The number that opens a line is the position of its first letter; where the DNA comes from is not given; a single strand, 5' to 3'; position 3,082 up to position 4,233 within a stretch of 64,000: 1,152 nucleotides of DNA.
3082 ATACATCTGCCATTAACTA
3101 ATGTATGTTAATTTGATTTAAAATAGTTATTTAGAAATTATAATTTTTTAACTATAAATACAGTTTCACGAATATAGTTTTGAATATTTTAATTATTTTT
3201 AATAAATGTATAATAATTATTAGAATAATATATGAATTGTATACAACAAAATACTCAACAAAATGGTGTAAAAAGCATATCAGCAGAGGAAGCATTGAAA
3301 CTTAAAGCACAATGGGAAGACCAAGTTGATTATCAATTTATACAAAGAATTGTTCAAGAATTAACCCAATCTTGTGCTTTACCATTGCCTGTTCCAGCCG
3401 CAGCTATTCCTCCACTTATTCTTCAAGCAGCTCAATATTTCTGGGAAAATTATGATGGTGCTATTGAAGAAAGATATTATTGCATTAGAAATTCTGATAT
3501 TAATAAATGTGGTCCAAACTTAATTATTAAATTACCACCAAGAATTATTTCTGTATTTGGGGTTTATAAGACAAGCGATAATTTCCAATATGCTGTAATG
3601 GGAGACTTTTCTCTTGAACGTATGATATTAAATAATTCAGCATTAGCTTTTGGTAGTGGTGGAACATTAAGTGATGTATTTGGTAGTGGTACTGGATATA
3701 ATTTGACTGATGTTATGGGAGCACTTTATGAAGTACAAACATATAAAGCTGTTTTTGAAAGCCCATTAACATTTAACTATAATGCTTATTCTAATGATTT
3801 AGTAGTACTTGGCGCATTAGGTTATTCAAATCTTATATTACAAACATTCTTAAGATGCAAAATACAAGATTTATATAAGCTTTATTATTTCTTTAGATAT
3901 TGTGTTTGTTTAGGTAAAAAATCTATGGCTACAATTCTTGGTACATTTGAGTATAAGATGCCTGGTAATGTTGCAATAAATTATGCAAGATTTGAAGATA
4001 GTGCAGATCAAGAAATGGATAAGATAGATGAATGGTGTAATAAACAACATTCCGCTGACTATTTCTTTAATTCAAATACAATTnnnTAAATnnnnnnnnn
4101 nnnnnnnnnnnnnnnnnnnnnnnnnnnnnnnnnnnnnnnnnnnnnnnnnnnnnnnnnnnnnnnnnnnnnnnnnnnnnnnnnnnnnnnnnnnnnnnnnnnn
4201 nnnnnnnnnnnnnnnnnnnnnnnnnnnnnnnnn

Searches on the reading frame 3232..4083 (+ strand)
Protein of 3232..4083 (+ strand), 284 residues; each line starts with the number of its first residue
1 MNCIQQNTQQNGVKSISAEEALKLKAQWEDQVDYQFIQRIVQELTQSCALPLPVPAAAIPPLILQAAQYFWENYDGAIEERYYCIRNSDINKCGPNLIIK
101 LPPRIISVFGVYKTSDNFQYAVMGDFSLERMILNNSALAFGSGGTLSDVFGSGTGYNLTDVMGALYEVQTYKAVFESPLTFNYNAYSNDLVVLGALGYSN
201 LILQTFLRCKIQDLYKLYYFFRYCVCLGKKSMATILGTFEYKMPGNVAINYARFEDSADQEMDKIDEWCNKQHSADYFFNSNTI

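Call 8: search_protein_families(library=pfam, proteins=[window:3232-4083:+], max_evalue=0.001)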
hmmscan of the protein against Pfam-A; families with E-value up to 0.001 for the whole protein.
window:3232-4083:+ (284 aa): 0 families

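Call 30: search_protein_families(library=phrogs, proteins=[window:3232-4083:+], max_evalue=0.01)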
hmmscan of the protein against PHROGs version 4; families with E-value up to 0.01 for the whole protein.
window:3232-4083:+ (284 aa): 0 families

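Call 31: search_solved_structures(query=window:3232-4083:+, max_evalue=1)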
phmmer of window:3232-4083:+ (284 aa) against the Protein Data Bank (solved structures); distinct sequences matched with E-value up to 1: 3.
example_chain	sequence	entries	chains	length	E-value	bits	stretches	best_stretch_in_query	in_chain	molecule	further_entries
2a9b_A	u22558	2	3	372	0.9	12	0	28-73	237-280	Sulfite Oxidase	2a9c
2a99_A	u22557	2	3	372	0.91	12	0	28-73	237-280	Sulfite Oxidase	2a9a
2a9d_A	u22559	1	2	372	0.91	12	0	28-73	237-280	Sulfite Oxidase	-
